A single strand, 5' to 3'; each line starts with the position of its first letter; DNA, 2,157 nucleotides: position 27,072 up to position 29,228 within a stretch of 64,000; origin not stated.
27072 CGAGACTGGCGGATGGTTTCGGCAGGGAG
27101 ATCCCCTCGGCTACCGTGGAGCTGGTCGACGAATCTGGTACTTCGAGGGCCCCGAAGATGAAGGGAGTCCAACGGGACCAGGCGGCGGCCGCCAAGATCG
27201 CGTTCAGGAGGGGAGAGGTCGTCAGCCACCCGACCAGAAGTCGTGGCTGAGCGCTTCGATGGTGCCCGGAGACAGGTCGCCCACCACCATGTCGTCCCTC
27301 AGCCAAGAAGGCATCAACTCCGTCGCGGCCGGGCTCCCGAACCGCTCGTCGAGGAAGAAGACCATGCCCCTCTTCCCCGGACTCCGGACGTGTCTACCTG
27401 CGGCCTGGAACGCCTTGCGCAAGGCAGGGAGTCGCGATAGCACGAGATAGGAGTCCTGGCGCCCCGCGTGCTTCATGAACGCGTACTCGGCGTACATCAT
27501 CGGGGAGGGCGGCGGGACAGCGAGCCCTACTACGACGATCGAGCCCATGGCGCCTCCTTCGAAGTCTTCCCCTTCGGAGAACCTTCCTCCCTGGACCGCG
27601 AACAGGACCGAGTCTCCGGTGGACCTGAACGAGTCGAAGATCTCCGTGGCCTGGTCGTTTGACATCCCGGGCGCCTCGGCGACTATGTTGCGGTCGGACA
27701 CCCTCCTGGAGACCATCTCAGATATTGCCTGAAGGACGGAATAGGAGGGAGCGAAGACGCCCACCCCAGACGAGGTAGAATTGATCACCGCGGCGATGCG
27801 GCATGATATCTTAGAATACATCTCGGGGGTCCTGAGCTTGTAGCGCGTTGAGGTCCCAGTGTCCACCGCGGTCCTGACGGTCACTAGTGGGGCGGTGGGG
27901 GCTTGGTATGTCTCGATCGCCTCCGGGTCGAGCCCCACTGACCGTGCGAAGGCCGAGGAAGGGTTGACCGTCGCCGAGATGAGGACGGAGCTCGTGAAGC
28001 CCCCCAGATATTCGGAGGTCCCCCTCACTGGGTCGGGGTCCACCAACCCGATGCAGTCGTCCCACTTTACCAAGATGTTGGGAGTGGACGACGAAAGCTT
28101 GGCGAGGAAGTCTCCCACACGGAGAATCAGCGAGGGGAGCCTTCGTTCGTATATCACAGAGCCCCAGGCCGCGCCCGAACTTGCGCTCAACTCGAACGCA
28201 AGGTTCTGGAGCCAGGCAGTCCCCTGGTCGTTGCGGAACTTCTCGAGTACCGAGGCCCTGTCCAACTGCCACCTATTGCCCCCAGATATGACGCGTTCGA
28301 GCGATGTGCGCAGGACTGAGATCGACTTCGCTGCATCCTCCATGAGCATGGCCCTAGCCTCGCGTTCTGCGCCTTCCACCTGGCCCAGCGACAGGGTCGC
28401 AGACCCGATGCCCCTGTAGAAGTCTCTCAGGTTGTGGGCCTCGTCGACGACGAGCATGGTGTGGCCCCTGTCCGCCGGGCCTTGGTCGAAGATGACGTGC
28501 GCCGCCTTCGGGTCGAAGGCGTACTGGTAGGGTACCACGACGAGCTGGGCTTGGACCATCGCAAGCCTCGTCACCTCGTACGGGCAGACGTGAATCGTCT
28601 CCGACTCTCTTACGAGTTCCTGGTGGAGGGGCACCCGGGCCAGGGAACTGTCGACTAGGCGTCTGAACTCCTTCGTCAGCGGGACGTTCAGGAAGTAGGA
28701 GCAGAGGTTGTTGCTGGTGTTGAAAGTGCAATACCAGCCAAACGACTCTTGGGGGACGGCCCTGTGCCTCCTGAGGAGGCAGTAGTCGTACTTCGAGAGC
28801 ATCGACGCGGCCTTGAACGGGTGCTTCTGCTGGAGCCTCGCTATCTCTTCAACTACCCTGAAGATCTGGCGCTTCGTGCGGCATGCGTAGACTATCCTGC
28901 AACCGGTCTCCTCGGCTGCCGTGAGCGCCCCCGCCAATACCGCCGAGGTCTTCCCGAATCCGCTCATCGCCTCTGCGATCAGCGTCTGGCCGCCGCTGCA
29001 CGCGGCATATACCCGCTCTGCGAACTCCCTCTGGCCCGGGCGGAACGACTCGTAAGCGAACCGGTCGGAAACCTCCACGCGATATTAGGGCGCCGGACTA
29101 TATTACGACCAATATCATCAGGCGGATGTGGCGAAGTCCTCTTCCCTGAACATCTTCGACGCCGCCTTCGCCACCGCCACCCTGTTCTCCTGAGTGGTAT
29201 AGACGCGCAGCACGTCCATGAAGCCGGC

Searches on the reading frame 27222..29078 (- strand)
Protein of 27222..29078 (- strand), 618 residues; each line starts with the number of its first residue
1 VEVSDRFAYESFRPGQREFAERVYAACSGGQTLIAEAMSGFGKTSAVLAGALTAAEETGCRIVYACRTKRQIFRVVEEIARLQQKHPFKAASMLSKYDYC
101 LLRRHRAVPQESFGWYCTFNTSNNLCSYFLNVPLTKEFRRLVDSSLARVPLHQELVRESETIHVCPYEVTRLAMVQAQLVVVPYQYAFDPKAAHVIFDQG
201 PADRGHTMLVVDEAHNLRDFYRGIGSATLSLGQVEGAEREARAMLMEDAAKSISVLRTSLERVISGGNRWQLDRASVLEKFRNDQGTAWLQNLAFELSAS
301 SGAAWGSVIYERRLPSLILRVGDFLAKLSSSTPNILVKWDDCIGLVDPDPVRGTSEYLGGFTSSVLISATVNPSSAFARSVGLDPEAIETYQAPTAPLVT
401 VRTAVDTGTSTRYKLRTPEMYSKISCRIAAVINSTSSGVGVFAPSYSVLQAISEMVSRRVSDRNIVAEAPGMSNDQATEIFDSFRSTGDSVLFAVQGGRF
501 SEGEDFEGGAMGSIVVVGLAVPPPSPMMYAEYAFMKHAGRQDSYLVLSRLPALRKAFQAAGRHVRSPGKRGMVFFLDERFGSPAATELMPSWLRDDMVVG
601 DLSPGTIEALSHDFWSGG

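Call 89: search_protein_families(library=pfam, proteins=[window:27222-29078:-], max_evalue=0.001)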
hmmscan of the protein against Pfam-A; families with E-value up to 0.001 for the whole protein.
window:27222-29078:- (618 aa): 3 families
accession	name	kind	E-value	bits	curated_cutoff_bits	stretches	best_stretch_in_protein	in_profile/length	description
PF13307.12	Helicase_C_2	-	2.7e-29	102.8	25.3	1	430-595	3-169/170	Helicase C-terminal domain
PF06733.21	DEAD_2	-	6.9e-23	81.6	21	1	64-230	1-168/172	DEAD_2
PF00270.35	DEAD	-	3.2e-05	24.2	26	0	18-92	6-78/167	DEAD/DEAH box helicase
